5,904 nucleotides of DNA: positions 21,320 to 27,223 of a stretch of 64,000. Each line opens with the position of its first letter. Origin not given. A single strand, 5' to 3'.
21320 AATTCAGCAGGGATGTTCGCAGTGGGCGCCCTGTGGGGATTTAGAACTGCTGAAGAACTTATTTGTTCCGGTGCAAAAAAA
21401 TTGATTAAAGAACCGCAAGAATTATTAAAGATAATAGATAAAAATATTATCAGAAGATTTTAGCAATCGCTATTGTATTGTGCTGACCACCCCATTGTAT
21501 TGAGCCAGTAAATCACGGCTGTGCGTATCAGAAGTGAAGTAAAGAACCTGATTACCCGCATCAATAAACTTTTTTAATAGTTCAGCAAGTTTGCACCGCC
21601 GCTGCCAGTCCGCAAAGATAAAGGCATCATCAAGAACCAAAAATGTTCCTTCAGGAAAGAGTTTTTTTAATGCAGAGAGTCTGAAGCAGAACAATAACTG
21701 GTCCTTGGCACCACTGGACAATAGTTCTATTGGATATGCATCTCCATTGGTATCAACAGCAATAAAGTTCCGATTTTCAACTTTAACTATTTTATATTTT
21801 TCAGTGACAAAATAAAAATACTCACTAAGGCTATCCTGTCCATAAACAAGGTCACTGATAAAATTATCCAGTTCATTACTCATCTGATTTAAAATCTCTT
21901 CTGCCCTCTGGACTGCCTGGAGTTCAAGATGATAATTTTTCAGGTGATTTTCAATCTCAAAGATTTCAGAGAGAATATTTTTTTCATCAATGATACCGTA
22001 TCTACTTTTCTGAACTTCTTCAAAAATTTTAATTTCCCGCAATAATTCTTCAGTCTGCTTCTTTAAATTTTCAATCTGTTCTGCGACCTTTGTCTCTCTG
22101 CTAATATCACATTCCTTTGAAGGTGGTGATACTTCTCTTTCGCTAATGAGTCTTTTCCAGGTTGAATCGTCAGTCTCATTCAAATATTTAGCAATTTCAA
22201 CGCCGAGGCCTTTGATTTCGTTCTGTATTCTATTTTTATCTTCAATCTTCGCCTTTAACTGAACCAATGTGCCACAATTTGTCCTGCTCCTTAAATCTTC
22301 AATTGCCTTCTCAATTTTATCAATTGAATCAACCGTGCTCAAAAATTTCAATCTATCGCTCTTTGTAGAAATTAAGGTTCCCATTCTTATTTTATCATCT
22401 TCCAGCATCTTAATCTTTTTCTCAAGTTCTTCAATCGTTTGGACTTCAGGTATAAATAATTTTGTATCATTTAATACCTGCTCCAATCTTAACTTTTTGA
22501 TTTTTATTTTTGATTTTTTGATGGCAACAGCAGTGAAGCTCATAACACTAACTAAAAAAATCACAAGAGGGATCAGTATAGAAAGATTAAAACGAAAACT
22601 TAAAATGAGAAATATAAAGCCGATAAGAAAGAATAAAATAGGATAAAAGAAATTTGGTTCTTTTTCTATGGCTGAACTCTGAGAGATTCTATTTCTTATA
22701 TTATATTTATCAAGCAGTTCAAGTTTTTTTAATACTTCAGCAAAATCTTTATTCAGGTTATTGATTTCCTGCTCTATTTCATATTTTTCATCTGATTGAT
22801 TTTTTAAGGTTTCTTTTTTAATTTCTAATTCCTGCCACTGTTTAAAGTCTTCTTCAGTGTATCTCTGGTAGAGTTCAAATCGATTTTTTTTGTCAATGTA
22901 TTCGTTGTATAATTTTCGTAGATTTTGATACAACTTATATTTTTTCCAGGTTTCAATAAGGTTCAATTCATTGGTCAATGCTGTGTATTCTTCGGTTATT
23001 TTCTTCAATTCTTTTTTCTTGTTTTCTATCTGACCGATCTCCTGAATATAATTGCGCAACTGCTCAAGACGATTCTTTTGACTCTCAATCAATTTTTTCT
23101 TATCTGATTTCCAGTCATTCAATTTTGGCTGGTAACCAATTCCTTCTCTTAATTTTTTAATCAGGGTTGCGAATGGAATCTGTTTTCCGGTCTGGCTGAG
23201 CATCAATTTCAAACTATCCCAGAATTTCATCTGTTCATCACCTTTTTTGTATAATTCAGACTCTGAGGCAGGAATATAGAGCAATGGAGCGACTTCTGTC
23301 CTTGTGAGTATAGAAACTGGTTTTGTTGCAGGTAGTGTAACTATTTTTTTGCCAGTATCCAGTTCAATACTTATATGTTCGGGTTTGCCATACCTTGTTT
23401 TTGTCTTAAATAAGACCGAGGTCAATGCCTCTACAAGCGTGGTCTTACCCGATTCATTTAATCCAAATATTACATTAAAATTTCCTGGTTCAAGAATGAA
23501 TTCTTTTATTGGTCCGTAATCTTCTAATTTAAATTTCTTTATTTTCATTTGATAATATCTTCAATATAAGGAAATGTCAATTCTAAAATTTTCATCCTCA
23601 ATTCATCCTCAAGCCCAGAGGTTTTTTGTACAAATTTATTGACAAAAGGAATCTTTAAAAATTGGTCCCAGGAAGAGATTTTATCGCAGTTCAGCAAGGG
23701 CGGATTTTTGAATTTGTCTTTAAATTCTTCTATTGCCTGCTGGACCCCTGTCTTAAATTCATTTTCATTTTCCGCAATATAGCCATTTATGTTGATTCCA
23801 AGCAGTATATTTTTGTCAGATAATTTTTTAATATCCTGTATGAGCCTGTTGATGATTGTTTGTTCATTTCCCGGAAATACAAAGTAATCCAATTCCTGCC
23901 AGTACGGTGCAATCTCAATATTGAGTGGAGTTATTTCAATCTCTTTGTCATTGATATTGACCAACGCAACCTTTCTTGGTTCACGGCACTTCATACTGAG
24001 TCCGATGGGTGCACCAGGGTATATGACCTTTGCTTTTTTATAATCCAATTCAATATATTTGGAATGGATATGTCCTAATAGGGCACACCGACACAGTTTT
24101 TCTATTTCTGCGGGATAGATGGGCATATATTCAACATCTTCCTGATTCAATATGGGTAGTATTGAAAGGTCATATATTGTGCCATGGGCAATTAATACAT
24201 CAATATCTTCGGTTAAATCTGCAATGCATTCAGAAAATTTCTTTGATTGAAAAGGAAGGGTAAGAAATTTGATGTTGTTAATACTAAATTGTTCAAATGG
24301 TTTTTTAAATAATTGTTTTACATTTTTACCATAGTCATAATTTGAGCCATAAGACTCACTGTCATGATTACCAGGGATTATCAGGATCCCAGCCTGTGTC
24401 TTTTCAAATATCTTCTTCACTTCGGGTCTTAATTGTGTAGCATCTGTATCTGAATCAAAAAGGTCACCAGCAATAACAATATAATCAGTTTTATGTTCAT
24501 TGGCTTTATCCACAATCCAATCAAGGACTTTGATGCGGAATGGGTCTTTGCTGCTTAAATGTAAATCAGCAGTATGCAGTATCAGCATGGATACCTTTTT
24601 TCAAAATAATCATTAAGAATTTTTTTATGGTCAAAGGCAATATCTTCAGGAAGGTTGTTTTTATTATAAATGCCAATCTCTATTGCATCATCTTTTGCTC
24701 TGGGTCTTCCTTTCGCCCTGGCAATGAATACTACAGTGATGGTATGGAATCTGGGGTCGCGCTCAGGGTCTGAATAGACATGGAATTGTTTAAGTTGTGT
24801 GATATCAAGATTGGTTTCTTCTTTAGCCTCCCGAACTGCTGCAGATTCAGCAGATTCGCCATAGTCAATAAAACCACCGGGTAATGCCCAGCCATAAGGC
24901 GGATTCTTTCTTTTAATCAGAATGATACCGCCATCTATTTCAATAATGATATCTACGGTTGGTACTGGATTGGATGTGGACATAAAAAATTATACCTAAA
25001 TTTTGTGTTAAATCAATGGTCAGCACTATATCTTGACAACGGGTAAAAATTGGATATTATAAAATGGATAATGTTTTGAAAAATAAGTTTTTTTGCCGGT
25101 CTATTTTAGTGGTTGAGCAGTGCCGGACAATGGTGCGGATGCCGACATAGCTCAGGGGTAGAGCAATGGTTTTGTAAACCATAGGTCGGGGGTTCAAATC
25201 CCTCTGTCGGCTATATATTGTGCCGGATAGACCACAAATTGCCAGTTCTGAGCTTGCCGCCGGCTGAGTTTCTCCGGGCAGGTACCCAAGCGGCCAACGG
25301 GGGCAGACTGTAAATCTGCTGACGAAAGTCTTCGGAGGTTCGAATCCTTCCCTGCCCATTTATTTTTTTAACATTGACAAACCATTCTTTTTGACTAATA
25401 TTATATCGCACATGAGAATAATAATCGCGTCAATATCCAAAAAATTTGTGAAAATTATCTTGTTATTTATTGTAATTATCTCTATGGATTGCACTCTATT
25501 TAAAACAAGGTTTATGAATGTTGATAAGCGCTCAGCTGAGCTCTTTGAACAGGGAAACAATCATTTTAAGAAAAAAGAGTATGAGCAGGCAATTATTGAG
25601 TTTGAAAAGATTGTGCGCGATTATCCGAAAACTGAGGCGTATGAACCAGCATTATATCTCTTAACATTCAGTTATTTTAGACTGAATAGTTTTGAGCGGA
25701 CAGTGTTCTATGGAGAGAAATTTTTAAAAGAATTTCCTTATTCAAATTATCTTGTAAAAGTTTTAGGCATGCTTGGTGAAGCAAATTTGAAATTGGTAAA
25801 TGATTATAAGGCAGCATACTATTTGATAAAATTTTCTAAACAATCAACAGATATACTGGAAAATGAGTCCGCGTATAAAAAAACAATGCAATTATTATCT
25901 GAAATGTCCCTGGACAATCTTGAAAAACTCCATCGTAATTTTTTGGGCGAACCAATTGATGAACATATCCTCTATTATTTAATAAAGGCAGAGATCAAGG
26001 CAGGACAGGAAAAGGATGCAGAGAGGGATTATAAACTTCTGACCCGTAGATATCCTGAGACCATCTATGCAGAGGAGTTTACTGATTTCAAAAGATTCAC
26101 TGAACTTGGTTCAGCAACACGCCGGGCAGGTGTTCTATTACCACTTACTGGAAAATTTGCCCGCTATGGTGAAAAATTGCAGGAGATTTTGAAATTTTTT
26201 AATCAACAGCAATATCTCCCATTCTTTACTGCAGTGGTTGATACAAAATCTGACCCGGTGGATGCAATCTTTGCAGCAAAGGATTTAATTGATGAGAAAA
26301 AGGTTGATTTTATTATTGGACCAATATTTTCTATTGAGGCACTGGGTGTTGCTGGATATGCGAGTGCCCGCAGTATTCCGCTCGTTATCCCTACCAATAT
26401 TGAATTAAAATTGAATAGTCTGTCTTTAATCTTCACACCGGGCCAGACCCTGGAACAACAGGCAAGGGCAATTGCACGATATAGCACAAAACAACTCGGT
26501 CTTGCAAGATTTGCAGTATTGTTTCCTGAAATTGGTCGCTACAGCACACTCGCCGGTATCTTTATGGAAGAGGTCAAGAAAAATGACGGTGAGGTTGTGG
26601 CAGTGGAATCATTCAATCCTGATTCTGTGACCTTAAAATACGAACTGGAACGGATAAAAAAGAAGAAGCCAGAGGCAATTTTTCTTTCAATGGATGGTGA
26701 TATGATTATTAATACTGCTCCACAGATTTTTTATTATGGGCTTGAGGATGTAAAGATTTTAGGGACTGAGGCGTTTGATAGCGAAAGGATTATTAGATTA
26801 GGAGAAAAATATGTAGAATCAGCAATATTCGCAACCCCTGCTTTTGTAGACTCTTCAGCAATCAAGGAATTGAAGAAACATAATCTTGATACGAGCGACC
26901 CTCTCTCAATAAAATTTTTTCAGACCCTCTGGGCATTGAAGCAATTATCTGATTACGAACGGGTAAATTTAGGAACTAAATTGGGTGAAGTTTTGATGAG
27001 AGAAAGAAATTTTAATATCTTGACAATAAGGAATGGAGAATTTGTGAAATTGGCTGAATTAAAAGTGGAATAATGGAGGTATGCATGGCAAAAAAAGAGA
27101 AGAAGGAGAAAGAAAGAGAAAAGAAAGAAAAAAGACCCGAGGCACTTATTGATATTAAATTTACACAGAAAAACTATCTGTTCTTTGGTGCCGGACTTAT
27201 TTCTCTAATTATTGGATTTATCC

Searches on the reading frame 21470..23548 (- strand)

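Call 23: search_protein_families(library=ncbifam, proteins=[window:21470-23548:-], max_evalue=0.001)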
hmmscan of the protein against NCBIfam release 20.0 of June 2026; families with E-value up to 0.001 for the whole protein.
window:21470-23548:- (692 aa): 4 families
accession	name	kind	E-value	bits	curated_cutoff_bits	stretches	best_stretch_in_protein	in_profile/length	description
NF041034.1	Rad50_Sulf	equivalog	3.4e-10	38.4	1000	0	594-675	764-845/872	DNA double-strand break repair ATPase Rad50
NF003034.1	PRK03918.1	equivalog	1.8e-09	36.2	700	0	147-280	305-432/878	DNA double-strand break repair ATPase Rad50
NF045487.1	ASRP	equivalog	0.00018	20.3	300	1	16-285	9-275/593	archaea-specific SMC-related protein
NF045780.1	TrlF_fam_ATP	equivalog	0.00044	19.1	350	1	116-289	419-720/944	TrlF family AAA-like ATPase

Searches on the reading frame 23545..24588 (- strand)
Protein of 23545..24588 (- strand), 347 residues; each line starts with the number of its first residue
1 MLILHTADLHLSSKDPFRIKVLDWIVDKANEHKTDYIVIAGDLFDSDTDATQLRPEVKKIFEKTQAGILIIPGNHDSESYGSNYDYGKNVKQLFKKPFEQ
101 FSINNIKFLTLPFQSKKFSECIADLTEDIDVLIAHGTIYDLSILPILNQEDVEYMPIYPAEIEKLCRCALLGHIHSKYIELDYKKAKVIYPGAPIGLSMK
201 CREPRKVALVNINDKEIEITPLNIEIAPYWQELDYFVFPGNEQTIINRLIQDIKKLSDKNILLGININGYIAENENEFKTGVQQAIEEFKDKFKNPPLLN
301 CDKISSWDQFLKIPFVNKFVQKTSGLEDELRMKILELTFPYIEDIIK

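Call 23: search_protein_families(library=ncbifam, proteins=[window:23545-24588:-], max_evalue=0.001)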
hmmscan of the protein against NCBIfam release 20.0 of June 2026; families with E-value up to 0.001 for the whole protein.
window:23545-24588:- (347 aa): 13 families
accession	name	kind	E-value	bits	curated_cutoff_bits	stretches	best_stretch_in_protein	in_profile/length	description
NF008206.2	PRK10966.1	equivalog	4.4e-16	59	450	2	1-79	1-88/380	exonuclease subunit SbcD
TIGR00619.1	sbcd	subfamily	1.4e-13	51.2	77.65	1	1-82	1-92/252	exonuclease subunit SbcD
NF041753.2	sbcd_Staph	equivalog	3.1e-09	36.2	480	1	1-115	1-130/375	exonuclease subunit SbcD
NF041029.1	Mre11_Pyroc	equivalog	2.3e-08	33.3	600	0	21-77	28-87/438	DNA double-strand break repair protein Mre11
TIGR00040.1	yfcE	subfamily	2.1e-06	27.9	56.25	1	1-134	1-112/158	YfcE family phosphodiesterase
NF008460.0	PRK11340.1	equivalog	3.4e-05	23.4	188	1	3-96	52-140/271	phosphodiesterase YaeI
NF041031.1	Mre11_Sulfo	equivalog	4.5e-05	22.8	500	0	20-79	26-88/374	DNA double-strand break repair protein Mre11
TIGR04123.1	P_estr_lig_assc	hypoth_equivalog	0.00014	21.3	150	1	27-79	58-111/207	ligase-associated DNA damage response endonuclease PdeM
NF041030.1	Mre11_Halo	equivalog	0.00016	20.9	550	1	5-226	6-232/361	DNA double-strand break repair protein Mre11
NF033458.1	lipid_A_LpxG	equivalog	0.00031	20.2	350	0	3-83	47-125/321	UDP-2,3-diacylglucosamine diphosphatase LpxG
NF053862.1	DS9_1_antiphage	equivalog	0.00042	19.3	420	1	24-97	228-313/486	anti-phage phosphoesterase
NF041754.1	sbcd_Bac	equivalog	0.0005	19.4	750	1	1-77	1-87/390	exonuclease subunit SbcD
TIGR03729.1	acc_ester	subfamily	0.00081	18.8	148.25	0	6-78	5-74/239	putative phosphoesterase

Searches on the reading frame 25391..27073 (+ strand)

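Call 23: search_protein_families(library=ncbifam, proteins=[window:25391-27073:+], max_evalue=0.001)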
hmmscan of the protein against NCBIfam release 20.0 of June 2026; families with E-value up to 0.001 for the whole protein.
window:25391-27073:+ (560 aa): 8 families
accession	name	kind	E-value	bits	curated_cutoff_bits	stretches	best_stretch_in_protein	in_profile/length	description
TIGR03302.1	OM_YfiO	subfamily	1.2e-14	54.4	81.4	1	21-229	4-153/239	outer membrane protein assembly factor BamD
TIGR02795.1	tol_pal_ybgF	equivalog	4e-08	33.9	90.1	1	50-149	4-103/119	tol-pal system protein YbgF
NF052312.1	T9SS_PorW_SprE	equivalog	4.2e-08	32.3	250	1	60-145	558-647/716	type IX secretion system periplasmic lipoprotein PorW/SprE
NF053852.1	vesicle_Bd0635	exception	1.4e-05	24.8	250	1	47-118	137-208/223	CpoB-like predatory vesicle lipoprotein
TIGR02917.1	PEP_TPR_lipo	equivalog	1.7e-05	22.9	312.2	1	54-127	267-337/899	XrtA/PEP-CTERM system TPR-repeat protein PrsT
NF033756.1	gliding_GltC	equivalog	0.00028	19.8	450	1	44-138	111-207/622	adventurous gliding motility protein GltC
TIGR03407.1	urea_ABC_UrtA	exception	0.00052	19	492.75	1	282-451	46-216/361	urea ABC transporter substrate-binding protein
NF053607.1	CHU_0125_OmpA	equivalog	0.00082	18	620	0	32-153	17-117/639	CHU_0125 family OmpA-like outer membrane integrity protein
